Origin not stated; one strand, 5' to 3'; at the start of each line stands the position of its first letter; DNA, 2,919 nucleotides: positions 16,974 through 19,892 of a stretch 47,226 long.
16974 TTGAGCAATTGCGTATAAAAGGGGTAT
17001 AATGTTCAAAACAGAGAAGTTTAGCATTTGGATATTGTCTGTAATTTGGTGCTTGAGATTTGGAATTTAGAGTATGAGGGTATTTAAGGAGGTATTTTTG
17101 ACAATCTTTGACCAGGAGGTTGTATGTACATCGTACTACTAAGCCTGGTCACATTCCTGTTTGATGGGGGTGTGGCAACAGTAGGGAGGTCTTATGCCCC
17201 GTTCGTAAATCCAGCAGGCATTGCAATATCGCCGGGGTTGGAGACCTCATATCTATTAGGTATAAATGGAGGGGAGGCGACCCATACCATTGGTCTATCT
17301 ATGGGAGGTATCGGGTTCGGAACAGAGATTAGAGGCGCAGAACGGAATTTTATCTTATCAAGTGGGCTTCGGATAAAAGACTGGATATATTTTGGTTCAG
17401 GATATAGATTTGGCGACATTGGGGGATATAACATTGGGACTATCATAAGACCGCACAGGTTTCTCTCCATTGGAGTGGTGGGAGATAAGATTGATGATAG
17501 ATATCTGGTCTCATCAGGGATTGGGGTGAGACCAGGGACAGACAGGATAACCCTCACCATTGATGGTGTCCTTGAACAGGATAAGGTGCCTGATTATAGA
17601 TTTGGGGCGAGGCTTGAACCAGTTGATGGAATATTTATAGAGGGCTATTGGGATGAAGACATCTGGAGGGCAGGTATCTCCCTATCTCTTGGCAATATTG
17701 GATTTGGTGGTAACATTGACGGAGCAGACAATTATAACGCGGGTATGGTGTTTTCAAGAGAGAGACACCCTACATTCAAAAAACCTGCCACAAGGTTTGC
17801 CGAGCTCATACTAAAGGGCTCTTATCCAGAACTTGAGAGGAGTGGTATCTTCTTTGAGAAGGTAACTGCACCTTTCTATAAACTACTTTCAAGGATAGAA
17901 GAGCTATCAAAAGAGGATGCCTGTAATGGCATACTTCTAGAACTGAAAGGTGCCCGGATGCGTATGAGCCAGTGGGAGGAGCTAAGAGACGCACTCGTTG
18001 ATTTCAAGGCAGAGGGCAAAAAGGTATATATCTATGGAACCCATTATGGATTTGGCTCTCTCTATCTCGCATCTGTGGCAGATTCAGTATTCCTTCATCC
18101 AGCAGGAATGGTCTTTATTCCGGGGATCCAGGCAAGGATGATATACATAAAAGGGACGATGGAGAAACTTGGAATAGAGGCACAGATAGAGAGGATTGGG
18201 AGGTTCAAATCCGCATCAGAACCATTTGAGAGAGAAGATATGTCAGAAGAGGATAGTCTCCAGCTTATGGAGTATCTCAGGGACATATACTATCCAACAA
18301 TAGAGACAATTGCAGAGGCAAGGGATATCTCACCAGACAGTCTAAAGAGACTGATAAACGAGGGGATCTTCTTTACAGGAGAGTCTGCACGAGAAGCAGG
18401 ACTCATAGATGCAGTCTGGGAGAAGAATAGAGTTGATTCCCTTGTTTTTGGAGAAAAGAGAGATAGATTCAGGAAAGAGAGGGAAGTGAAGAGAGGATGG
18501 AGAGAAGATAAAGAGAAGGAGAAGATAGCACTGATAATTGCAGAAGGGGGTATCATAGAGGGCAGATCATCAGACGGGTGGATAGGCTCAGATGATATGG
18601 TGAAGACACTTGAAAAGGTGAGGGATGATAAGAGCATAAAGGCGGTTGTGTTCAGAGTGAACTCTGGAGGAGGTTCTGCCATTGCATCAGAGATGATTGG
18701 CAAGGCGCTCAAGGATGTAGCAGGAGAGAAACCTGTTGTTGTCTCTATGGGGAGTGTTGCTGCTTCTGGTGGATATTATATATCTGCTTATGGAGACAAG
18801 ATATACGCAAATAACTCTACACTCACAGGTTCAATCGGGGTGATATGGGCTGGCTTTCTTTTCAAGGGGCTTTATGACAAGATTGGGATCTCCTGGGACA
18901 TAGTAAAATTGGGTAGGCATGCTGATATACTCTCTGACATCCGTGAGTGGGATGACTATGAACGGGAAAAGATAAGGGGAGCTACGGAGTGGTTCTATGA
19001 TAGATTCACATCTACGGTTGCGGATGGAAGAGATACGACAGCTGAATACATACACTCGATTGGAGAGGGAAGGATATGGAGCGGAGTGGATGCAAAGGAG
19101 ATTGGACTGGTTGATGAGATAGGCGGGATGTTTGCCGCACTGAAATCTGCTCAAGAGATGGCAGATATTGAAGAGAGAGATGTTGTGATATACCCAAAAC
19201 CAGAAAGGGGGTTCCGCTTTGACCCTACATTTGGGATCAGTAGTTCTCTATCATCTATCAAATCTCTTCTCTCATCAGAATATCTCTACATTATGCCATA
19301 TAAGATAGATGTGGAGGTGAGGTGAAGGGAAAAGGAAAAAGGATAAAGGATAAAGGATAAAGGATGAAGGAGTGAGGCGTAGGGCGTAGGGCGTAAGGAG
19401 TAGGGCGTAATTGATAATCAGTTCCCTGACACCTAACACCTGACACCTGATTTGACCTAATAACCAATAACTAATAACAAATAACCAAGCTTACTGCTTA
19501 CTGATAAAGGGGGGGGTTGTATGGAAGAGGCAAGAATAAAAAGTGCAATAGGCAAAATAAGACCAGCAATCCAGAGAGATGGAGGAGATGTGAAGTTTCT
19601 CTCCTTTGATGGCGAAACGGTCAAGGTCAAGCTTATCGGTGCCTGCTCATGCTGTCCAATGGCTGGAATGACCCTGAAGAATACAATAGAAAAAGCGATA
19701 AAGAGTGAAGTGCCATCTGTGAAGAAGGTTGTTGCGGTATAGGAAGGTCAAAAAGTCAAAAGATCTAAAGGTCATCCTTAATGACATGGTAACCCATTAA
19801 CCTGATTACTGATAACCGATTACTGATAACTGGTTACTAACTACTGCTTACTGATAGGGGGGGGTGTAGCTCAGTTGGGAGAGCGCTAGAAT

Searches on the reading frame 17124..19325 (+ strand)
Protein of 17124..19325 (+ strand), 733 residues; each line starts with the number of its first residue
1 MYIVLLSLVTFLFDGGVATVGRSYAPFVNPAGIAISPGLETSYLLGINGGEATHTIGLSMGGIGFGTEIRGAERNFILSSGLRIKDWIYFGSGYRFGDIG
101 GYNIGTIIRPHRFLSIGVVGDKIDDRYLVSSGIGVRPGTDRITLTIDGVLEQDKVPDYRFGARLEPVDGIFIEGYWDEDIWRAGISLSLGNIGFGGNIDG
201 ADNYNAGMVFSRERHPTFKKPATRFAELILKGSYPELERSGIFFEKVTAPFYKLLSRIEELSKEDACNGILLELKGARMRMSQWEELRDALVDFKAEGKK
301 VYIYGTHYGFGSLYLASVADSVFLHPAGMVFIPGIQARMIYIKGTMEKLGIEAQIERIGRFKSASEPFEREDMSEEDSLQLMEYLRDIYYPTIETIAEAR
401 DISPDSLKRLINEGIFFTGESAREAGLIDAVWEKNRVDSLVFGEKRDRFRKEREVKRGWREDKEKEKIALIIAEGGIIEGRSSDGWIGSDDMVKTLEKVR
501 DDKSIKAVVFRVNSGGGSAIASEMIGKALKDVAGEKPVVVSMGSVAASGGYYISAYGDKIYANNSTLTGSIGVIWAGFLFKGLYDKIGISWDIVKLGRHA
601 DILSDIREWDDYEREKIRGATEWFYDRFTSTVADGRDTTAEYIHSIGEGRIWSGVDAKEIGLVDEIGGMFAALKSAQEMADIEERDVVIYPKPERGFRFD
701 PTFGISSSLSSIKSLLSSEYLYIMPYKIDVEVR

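Call 21: search_protein_families(library=pfam, proteins=[window:17124-19325:+])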
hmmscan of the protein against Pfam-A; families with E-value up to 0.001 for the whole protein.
window:17124-19325:+ (733 aa): 3 families
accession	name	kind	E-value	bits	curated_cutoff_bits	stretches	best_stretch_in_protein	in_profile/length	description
PF01343.23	Peptidase_S49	-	1.7e-66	223.4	24.9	2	533-682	4-153/154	Peptidase family S49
PF00574.28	CLP_protease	-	1.5e-05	25.3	20.2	0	490-559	31-98/182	Clp protease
PF25145.1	NfeD1b_N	-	0.00035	20.6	40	1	501-574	27-98/189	NfeD1b, N-terminal domain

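Call 26: find_related_loci(query=window:17124-19325:+, collection=metagenome_contigs, flank=10000)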
Query window:17124-19325:+ (733 aa) in metagenome_contigs; peptide patterns used: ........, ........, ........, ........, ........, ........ (x = any residue, [..] = any of these).
75 stretches matched a pattern; 1 encode a relative of the query (tblastn E <= 1e-3); 1 distinct loci.
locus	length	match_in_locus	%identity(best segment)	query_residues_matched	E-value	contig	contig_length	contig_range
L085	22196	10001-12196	68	2-733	0e+0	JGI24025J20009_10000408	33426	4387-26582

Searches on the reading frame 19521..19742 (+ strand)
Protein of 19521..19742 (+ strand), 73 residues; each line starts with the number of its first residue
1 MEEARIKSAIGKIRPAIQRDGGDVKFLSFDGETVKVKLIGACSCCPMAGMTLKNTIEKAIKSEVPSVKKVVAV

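Call 21: search_protein_families(library=pfam, proteins=[window:19521-19742:+])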
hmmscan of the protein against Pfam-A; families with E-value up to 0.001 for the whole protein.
window:19521-19742:+ (73 aa): 1 family
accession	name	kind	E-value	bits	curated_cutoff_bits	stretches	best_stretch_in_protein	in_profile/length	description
PF01106.22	NifU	-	9.6e-27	93.4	27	1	6-71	1-67/67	NifU-like domain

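Call 22: find_encoding_contigs(protein=window:19521-19742:+, flank=6000, max_places=10)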
Protein window:19521-19742:+ (73 aa): 7 contigs read that carry it; 4 places shown.
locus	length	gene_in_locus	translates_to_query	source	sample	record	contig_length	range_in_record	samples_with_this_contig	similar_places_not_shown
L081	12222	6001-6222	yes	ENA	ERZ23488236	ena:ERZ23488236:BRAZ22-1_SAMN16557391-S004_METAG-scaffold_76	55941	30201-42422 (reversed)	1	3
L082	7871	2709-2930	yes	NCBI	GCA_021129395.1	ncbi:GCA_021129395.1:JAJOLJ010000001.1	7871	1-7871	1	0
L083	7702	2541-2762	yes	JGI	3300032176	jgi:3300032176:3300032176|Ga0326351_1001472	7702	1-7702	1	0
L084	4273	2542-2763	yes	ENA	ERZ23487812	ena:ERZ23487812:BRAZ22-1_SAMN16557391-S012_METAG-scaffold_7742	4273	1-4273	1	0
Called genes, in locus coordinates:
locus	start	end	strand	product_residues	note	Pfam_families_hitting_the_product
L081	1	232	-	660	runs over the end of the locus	PF02690:Na_Pi_cotrans, PF01895:PhoU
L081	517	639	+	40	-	-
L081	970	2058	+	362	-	PF00155:Aminotran_1_2, PF01041:DegT_DnrJ_EryC1, PF01053:Cys_Met_Meta_PP (faint)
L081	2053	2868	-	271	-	PF17284:Spermine_synt_N, PF01564:Spermine_synth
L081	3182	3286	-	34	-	-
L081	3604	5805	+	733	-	PF01343:Peptidase_S49, PF00574:CLP_protease (faint), PF01343:Peptidase_S49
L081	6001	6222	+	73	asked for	PF01106:NifU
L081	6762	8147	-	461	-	PF18962:Por_Secre_tail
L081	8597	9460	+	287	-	PF01261:AP_endonuc_2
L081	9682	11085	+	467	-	PF00202:Aminotran_3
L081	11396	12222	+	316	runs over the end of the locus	PF21694:DNA_pol3_delta_C (faint)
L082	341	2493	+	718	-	PF01343:Peptidase_S49, PF00574:CLP_protease (faint), PF01343:Peptidase_S49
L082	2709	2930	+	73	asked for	PF01106:NifU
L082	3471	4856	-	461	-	PF18962:Por_Secre_tail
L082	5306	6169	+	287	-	PF01261:AP_endonuc_2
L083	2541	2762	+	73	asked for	PF01106:NifU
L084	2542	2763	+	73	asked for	PF01106:NifU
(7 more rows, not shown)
